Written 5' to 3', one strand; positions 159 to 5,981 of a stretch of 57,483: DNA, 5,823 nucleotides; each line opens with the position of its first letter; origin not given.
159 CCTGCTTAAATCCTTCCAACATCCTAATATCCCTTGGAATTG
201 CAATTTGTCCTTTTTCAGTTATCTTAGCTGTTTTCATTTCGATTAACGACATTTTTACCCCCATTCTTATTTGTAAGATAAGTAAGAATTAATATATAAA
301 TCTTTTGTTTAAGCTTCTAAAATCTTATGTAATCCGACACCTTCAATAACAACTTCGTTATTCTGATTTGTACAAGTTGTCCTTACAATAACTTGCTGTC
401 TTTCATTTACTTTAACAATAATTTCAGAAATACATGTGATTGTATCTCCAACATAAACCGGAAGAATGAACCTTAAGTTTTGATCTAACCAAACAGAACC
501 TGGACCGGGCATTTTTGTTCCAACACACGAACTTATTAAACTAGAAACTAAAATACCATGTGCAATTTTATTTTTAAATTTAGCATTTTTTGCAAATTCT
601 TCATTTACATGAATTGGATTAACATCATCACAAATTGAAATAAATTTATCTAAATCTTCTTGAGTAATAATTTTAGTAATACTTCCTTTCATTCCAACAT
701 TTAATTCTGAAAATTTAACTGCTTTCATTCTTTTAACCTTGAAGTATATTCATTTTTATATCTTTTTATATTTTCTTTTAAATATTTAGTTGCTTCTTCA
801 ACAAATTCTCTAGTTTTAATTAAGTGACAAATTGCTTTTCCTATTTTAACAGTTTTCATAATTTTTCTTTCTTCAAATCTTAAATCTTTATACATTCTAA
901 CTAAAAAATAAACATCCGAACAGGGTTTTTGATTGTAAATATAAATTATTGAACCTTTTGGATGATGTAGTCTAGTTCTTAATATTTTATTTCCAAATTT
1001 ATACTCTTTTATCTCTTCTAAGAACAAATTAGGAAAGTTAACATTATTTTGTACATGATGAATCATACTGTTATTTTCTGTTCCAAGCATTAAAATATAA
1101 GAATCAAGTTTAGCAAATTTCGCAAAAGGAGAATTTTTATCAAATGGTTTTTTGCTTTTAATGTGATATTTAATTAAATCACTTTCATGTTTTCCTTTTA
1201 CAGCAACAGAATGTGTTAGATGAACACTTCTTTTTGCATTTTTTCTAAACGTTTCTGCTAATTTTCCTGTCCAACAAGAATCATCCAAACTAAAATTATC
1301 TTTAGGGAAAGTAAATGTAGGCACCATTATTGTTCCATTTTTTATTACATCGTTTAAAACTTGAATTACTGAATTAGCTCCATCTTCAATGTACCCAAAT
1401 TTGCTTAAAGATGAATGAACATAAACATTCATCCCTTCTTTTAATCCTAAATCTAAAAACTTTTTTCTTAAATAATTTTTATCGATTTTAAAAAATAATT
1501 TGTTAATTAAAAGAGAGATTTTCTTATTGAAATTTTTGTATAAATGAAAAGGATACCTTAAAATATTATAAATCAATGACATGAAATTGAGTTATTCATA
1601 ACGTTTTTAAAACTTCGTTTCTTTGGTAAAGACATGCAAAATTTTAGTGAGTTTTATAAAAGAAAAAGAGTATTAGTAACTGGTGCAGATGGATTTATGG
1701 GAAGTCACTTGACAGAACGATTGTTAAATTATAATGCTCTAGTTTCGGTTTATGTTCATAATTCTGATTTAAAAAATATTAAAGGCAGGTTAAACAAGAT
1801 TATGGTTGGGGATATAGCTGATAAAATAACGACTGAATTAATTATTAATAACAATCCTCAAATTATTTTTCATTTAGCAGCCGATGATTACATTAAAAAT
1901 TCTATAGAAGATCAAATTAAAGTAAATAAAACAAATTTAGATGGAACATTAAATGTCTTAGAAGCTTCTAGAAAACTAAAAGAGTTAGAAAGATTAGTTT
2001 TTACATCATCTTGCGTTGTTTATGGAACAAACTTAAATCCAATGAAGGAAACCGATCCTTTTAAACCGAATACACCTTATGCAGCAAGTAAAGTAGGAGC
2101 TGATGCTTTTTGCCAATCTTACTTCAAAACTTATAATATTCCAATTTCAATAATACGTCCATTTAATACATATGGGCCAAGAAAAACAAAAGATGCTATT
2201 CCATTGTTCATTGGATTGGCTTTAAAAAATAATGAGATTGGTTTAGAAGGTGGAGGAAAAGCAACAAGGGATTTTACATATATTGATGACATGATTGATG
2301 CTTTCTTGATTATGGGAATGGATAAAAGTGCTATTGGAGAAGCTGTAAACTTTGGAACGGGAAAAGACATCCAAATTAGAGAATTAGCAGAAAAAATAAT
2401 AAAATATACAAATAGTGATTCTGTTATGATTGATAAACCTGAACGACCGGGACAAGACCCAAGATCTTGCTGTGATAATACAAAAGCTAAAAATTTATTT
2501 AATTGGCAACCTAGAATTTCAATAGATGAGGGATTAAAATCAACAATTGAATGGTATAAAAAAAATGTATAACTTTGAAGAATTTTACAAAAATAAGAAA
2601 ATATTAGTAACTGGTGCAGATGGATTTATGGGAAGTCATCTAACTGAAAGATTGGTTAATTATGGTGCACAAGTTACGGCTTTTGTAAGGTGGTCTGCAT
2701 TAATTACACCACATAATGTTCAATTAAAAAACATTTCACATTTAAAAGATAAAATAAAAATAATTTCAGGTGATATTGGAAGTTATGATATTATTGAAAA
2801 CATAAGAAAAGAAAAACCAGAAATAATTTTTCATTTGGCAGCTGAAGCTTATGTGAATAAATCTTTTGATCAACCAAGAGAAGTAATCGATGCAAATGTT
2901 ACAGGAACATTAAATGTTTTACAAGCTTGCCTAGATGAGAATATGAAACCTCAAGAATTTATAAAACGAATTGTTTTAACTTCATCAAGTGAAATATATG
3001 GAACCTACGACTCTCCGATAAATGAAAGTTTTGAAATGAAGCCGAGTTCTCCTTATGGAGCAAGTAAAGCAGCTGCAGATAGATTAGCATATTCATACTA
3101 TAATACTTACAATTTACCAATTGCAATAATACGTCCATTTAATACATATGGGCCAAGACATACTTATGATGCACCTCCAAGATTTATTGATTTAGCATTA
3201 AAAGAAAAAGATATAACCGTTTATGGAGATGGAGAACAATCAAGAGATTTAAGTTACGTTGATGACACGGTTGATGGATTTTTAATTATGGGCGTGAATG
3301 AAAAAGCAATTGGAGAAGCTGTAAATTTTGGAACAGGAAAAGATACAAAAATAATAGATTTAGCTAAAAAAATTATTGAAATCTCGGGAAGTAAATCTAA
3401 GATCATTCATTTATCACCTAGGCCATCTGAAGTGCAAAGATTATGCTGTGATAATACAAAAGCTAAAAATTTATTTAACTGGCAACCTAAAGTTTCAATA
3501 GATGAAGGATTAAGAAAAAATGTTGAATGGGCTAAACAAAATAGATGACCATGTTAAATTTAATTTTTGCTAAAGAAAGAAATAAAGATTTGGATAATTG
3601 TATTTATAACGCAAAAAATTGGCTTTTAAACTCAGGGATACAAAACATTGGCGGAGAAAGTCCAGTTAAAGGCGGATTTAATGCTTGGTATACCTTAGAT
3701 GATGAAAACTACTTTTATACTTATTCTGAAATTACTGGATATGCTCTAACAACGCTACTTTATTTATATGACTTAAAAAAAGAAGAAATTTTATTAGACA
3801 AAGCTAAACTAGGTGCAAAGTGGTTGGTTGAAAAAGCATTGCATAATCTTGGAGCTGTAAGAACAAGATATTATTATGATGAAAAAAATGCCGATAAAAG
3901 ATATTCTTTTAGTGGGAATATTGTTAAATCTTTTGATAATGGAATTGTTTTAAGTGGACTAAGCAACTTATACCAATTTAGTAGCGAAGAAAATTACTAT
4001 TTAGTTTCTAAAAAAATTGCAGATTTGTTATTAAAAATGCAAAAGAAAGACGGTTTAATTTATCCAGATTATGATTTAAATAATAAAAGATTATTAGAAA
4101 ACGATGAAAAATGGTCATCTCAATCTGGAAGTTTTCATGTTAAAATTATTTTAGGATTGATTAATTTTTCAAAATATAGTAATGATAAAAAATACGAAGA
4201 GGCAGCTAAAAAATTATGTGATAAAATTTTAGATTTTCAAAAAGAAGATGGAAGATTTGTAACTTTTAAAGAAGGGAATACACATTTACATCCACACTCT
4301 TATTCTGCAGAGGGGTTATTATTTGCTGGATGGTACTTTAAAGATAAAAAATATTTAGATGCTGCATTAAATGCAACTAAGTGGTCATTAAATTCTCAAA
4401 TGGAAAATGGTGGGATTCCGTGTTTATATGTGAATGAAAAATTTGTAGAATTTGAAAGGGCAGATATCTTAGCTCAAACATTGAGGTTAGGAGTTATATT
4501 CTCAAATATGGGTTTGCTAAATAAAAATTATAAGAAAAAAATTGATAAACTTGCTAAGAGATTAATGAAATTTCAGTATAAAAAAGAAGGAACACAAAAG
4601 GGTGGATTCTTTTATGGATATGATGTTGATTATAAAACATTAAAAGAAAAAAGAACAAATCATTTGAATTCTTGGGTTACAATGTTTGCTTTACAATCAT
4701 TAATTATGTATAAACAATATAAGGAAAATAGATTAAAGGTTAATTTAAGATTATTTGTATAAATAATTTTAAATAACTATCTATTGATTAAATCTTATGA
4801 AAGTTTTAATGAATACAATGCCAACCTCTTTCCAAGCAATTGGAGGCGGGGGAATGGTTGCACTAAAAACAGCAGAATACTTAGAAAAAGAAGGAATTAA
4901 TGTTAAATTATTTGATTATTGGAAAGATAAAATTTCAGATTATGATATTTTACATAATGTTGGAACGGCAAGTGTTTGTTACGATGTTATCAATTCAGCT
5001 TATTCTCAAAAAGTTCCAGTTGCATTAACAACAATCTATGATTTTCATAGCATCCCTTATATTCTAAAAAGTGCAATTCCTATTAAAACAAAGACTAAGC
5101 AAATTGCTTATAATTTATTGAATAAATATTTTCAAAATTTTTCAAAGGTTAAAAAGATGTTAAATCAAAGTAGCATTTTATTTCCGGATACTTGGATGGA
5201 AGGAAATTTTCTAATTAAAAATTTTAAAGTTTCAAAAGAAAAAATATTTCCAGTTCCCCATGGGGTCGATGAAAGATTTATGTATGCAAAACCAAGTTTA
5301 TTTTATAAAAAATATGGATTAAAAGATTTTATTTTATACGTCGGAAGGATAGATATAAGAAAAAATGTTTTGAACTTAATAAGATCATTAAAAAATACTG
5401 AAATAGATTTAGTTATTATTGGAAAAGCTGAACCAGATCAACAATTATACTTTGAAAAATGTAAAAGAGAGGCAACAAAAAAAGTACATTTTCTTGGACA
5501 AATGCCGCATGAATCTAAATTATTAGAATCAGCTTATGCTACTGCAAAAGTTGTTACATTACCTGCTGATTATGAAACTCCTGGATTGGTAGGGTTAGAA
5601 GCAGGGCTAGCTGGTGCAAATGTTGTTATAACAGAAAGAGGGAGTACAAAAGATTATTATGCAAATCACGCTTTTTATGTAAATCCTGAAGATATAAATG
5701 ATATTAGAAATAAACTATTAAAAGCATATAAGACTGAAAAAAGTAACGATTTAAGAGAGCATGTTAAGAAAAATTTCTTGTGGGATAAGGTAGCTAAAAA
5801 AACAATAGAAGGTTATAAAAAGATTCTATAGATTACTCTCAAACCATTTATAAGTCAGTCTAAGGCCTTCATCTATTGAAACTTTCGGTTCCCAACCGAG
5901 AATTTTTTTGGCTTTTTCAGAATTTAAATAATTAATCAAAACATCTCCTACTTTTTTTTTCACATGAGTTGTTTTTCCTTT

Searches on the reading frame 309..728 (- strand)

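Call 8: search_protein_families(library=pfam, proteins=[window:309-728:-], max_evalue=0.001)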
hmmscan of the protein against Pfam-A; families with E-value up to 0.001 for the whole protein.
window:309-728:- (139 aa): 2 families
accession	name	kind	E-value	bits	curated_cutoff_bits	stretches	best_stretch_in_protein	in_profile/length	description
PF01575.25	MaoC_dehydratas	-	1e-18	67.5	27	1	18-118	15-116/123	MaoC like domain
PF13452.11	FAS1_DH_region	-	1.3e-10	42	22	1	16-129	9-131/132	FAS1-like, dehydratase domain region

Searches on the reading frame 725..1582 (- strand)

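Call 8: search_protein_families(library=pfam, proteins=[window:725-1582:-], max_evalue=0.001)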
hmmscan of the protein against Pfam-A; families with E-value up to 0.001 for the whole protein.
window:725-1582:- (285 aa): 1 family
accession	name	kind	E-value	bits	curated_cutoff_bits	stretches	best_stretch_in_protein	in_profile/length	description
PF02522.19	Antibiotic_NAT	-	1.4e-33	116.9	25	1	55-268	2-231/232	Aminoglycoside 3-N-acetyltransferase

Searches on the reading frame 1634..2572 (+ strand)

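Call 8: search_protein_families(library=pfam, proteins=[window:1634-2572:+], max_evalue=0.001)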
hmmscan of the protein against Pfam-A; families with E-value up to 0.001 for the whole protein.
window:1634-2572:+ (312 aa): 7 families
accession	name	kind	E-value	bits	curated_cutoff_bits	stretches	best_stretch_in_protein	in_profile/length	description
PF16363.11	GDP_Man_Dehyd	-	1.1e-55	189.8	27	1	14-303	1-331/332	GDP-mannose 4,6 dehydratase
PF01370.27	Epimerase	-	2.1e-50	171.8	20.9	1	13-240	1-239/240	NAD dependent epimerase/dehydratase family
PF07993.18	NAD_binding_4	-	8.4e-17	61.6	20.1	2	73-181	87-209/258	Male sterility protein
PF01073.25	3Beta_HSD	-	3.9e-16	59.3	22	1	14-225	1-226/280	3-beta hydroxysteroid dehydrogenase/isomerase family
PF02719.21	Polysacc_synt_2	-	3e-11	43.5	20.2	1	13-261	1-249/293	Polysaccharide biosynthesis protein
PF04321.23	RmlD_sub_bind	-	1.1e-09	38.3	27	1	12-169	2-145/287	RmlD substrate binding domain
PF13460.12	NAD_binding_10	-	0.00015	22.2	27.2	1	17-162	1-133/184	NAD(P)H-binding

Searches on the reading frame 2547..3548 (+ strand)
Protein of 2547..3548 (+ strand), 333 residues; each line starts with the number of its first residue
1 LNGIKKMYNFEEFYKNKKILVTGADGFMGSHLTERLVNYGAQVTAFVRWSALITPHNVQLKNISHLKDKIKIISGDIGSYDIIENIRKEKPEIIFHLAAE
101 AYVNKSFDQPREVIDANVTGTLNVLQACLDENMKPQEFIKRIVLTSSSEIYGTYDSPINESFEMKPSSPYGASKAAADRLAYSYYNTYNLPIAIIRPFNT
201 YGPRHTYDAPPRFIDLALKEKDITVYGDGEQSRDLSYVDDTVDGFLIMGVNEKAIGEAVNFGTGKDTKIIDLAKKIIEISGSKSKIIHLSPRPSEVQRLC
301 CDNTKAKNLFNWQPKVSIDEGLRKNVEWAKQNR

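Call 8: search_protein_families(library=pfam, proteins=[window:2547-3548:+], max_evalue=0.001)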
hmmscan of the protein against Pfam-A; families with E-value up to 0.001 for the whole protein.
window:2547-3548:+ (333 aa): 10 families
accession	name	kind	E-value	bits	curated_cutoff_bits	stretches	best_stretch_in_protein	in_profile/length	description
PF16363.11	GDP_Man_Dehyd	-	1.8e-67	228.6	27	1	20-324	1-331/332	GDP-mannose 4,6 dehydratase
PF01370.27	Epimerase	-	1e-53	182.7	20.9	1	19-262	1-240/240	NAD dependent epimerase/dehydratase family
PF01073.25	3Beta_HSD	-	3.1e-18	66.2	22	1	20-242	1-222/280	3-beta hydroxysteroid dehydrogenase/isomerase family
PF02719.21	Polysacc_synt_2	-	5.6e-17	62.3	20.2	1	19-285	1-252/293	Polysaccharide biosynthesis protein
PF07993.18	NAD_binding_4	-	8.8e-15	55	20.1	1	21-201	1-208/258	Male sterility protein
PF04321.23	RmlD_sub_bind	-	8e-12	45.3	27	1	18-283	2-234/287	RmlD substrate binding domain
PF00106.31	adh_short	-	1.5e-08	34.8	26.6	1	17-183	1-162/195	short chain dehydrogenase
PF13460.12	NAD_binding_10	-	5.6e-07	30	27.2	1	23-197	1-143/184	NAD(P)H-binding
PF08659.16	KR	-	3.6e-06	27.5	22.6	1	19-152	3-142/180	KR domain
PF05368.20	NmrA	-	0.00028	21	27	1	16-116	2-93/298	NmrA-like family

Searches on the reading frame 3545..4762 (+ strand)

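Call 8: search_protein_families(library=pfam, proteins=[window:3545-4762:+], max_evalue=0.001)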
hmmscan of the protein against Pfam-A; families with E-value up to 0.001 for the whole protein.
window:3545-4762:+ (405 aa): 6 families
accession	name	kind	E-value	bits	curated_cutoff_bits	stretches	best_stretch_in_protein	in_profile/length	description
PF06917.19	Pectate_lyase_2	-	5.8e-07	29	26.6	0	196-242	403-449/491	Periplasmic pectate lyase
PF01532.26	Glyco_hydro_47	-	2.2e-06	27.4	22.9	1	127-236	74-190/455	Glycosyl hydrolase family 47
PF07944.18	Beta-AFase-like_GH127_cat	-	4.5e-05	23.1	24.9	1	126-274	54-200/376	Beta-L-arabinofuranosidase, GH127 catalytic domain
PF03663.20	Glyco_hydro_76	-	0.0001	22.4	25.9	1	50-173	143-262/366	Glycosyl hydrolase family 76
PF07470.19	Glyco_hydro_88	-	0.00024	20.7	26.6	0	113-240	12-120/352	Glycosyl Hydrolase Family 88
PF13243.12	SQHop_cyclase_C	-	0.00099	18.7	26.1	0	85-184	24-121/319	Squalene-hopene cyclase C-terminal domain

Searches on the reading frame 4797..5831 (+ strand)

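Call 8: search_protein_families(library=pfam, proteins=[window:4797-5831:+], max_evalue=0.001)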
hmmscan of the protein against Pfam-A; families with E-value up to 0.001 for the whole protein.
window:4797-5831:+ (344 aa): 3 families
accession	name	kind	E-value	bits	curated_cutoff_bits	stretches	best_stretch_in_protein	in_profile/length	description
PF00534.26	Glycos_transf_1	-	1.2e-20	74.2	26.4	1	175-325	14-167/172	Glycosyl transferases group 1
PF13692.12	Glyco_trans_1_4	-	2e-14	54.5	27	1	179-311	4-140/142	Glycosyl transferases group 1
PF13439.12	Glyco_transf_4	-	0.00074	20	28.5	0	48-159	72-168/170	Glycosyltransferase Family 4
